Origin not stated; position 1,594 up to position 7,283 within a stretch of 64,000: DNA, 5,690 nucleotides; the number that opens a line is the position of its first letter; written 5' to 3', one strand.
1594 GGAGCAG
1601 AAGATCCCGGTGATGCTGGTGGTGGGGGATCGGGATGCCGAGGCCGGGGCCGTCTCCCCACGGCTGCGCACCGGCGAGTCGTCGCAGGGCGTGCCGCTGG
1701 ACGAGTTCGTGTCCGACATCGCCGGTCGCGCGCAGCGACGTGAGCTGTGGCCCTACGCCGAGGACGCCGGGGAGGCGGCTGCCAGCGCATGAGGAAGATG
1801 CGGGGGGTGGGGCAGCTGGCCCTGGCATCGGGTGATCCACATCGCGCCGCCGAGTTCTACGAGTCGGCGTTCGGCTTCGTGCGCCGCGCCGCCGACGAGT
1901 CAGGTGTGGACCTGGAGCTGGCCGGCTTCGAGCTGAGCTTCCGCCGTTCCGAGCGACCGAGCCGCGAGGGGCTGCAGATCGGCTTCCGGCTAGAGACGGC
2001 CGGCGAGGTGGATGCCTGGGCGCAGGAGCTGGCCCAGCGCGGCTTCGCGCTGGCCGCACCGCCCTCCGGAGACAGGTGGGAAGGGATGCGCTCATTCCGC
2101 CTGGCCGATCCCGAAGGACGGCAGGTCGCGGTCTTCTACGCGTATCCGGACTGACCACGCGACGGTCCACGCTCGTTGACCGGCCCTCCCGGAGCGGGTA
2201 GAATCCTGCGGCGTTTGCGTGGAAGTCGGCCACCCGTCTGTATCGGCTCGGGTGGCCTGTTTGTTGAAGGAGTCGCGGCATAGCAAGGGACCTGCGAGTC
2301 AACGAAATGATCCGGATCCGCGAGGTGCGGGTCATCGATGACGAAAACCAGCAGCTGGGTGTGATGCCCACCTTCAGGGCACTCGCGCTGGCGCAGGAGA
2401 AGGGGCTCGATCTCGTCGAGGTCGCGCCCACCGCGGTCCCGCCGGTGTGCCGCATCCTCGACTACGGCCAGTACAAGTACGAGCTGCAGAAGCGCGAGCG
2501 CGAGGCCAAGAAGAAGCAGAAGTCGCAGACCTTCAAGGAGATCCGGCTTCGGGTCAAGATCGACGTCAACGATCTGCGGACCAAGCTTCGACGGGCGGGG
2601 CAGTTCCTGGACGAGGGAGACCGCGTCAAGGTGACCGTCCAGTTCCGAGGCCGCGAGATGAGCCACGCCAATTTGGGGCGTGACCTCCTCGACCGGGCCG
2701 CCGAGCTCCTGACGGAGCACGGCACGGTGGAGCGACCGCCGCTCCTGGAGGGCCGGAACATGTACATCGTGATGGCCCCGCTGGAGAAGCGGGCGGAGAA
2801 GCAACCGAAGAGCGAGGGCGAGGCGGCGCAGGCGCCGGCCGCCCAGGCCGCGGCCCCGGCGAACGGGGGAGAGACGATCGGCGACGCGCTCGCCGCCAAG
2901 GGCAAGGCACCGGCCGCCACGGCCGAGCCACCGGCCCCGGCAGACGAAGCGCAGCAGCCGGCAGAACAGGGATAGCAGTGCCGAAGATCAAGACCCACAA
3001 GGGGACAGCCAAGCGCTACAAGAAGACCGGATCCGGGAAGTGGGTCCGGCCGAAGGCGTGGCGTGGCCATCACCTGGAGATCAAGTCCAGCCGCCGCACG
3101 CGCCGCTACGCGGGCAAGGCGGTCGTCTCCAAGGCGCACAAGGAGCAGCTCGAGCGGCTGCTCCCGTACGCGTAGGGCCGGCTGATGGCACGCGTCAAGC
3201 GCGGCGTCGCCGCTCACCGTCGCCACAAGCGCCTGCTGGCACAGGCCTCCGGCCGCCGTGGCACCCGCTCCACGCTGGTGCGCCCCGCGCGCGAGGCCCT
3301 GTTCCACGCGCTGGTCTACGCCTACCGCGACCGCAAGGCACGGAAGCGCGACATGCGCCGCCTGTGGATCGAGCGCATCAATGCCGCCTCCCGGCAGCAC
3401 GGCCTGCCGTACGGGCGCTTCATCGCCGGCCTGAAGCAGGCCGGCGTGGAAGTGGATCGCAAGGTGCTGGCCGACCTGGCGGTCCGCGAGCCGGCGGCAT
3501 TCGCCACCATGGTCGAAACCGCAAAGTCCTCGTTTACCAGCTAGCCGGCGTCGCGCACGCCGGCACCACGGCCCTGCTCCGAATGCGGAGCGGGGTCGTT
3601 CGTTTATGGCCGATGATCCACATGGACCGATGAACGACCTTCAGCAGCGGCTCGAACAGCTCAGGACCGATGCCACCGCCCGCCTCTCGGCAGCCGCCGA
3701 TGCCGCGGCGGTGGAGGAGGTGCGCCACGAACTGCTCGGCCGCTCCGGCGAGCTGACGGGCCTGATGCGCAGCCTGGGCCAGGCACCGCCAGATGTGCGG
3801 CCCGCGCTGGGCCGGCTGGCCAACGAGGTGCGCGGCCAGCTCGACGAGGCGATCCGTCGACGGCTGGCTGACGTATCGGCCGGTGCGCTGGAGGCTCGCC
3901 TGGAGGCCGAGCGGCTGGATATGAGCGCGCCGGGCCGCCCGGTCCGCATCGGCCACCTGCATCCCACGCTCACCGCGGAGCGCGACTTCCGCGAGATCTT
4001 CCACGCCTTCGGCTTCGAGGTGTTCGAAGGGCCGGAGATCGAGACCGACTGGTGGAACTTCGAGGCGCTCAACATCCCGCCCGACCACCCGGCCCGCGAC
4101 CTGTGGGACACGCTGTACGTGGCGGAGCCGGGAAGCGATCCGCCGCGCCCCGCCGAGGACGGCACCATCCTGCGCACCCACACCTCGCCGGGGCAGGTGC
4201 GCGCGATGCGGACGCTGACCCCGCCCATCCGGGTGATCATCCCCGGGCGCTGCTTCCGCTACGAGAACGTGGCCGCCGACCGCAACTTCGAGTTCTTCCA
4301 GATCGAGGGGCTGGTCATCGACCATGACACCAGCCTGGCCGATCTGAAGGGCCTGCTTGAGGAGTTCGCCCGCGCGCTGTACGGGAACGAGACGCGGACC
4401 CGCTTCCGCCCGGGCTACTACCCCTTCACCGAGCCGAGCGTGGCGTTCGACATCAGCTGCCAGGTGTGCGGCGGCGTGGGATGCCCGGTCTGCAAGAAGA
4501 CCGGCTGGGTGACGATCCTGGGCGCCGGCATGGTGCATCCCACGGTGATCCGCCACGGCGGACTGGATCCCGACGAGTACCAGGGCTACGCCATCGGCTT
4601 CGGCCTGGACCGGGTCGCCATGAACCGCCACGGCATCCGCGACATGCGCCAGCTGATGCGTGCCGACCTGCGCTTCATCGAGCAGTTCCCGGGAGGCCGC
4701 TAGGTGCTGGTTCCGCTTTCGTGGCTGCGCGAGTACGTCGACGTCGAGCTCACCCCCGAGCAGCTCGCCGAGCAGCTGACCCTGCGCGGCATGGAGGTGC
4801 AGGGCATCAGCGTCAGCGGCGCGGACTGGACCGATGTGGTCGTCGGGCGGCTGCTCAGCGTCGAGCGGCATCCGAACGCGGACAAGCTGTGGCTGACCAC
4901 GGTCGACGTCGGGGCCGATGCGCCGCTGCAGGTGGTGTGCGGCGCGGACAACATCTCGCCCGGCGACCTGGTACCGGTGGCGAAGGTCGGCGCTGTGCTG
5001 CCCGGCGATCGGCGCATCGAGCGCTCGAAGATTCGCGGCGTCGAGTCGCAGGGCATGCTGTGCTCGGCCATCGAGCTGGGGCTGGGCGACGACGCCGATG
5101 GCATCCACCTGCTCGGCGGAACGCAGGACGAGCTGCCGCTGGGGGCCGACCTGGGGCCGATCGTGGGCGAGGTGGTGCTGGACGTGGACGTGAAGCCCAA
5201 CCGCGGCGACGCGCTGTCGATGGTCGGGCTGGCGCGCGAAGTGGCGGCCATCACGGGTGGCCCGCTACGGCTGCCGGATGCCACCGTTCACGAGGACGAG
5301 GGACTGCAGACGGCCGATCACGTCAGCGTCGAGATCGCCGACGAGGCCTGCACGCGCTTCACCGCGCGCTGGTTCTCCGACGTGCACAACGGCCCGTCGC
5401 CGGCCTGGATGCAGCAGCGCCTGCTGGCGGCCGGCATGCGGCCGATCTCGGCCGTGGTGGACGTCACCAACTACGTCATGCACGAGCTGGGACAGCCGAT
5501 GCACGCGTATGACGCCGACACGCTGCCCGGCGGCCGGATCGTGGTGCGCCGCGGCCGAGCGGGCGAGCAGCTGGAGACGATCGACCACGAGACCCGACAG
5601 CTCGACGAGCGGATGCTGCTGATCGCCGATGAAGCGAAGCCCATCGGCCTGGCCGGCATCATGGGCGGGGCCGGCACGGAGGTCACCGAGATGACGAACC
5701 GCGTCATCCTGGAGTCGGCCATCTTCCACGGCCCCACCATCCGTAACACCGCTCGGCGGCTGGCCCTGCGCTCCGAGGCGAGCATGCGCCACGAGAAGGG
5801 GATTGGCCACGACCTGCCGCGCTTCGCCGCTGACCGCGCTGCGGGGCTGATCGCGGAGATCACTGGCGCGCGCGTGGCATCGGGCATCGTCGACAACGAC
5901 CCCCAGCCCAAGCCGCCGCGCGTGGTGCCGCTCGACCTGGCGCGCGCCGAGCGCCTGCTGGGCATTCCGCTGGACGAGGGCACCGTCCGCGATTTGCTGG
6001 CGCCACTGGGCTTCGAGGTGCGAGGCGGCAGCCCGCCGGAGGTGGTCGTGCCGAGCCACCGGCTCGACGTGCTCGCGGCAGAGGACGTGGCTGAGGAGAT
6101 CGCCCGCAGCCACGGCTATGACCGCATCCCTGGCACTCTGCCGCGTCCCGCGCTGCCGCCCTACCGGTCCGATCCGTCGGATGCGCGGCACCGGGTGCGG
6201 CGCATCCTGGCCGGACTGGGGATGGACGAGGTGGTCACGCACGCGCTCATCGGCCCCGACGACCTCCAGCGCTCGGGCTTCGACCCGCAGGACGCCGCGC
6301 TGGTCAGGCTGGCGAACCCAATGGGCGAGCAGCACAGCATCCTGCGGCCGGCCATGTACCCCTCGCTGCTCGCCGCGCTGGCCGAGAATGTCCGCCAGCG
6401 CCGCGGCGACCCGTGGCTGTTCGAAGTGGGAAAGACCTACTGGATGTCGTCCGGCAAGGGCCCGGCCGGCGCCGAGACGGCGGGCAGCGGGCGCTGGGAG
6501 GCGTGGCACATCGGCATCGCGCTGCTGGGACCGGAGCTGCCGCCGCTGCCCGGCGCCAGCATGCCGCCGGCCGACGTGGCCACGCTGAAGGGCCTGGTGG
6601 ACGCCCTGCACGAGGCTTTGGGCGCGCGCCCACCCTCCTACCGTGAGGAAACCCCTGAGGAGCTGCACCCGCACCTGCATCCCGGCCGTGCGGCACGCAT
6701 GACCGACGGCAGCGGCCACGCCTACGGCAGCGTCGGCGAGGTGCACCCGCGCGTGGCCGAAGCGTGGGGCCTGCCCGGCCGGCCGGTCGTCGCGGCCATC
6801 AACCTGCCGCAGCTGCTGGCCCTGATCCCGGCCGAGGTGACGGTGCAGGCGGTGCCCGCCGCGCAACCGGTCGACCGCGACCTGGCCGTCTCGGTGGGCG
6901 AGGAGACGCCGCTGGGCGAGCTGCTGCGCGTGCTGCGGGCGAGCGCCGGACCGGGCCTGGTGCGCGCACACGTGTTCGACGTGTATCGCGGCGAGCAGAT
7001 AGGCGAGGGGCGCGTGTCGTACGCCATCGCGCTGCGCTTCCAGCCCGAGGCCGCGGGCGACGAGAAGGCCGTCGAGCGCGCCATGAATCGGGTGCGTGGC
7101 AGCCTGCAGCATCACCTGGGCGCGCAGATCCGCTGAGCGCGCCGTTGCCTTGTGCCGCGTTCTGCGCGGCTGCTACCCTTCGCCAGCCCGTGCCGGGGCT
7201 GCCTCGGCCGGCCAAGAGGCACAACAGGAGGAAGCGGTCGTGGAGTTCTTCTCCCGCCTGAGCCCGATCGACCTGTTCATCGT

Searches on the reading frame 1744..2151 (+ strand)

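Call 10: search_protein_families(library=pfam, proteins=[window:1744-2151:+], max_evalue=0.0001)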
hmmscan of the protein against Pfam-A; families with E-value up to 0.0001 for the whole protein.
window:1744-2151:+ (136 aa): 2 families
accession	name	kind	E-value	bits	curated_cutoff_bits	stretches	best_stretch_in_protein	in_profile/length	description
PF00903.31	Glyoxalase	-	3.6e-11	43.9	20.6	1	22-128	2-119/121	Glyoxalase/Bleomycin resistance protein/Dioxygenase superfamily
PF18029.7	Glyoxalase_6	-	4.4e-07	31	23.6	1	25-130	2-105/106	Glyoxalase-like domain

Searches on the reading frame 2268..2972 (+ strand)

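Call 10: search_protein_families(library=pfam, proteins=[window:2268-2972:+], max_evalue=0.0001)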
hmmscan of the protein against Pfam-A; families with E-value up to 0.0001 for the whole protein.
window:2268-2972:+ (235 aa): 2 families
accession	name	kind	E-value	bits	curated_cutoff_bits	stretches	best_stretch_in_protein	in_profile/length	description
PF05198.21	IF3_N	-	5.6e-32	110.2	26.9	1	11-80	1-70/70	Translation initiation factor IF-3, N-terminal domain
PF00707.27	IF3_C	-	8.5e-32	109.4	34.8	1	88-171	2-85/86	Translation initiation factor IF-3, C-terminal domain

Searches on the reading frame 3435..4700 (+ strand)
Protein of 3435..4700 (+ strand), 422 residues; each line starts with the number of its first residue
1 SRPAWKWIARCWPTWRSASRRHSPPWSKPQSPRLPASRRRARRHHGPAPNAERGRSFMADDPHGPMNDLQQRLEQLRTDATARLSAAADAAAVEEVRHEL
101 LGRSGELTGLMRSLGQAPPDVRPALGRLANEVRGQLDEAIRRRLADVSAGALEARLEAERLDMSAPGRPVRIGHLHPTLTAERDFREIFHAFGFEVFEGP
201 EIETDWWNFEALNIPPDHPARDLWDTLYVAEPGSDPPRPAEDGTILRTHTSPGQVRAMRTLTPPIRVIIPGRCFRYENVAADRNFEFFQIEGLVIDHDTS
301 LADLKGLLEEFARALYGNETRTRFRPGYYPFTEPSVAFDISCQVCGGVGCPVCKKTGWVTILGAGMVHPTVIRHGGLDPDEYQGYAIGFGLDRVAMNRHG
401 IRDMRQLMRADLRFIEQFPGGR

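Call 10: search_protein_families(library=pfam, proteins=[window:3435-4700:+], max_evalue=0.0001)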
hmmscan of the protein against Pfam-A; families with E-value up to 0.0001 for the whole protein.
window:3435-4700:+ (422 aa): 2 families
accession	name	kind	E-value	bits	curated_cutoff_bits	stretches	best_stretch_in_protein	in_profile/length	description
PF01409.25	tRNA-synt_2d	-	5.4e-88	295.1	19.8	1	161-418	2-246/246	tRNA synthetases class II core domain (F)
PF02912.23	Phe_tRNA-synt_N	-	2.6e-18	66.2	22.3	1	89-156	2-69/69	Aminoacyl tRNA synthetase class II, N-terminal domain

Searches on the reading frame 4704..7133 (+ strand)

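Call 10: search_protein_families(library=pfam, proteins=[window:4704-7133:+], max_evalue=0.0001)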
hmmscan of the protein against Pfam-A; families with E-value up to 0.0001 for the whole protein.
window:4704-7133:+ (810 aa): 5 families
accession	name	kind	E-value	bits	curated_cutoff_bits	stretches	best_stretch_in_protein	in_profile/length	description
PF03483.22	B3_4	-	5.4e-64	215.4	29.3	1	215-388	1-174/174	B3/4 domain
PF17759.6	tRNA_synthFbeta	-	1.4e-42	146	22.4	1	475-701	1-214/214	Phenylalanyl tRNA synthetase beta chain CLM domain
PF01588.26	tRNA_bind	-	2.8e-20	72.6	27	1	45-130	1-80/96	Putative tRNA binding domain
PF03484.21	B5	-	3e-17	63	28.6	1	409-472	2-67/67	tRNA synthetase B5 domain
PF03147.19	FDX-ACB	-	1.9e-16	60.7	31.1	1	719-810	2-94/94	Ferredoxin-fold anticodon binding domain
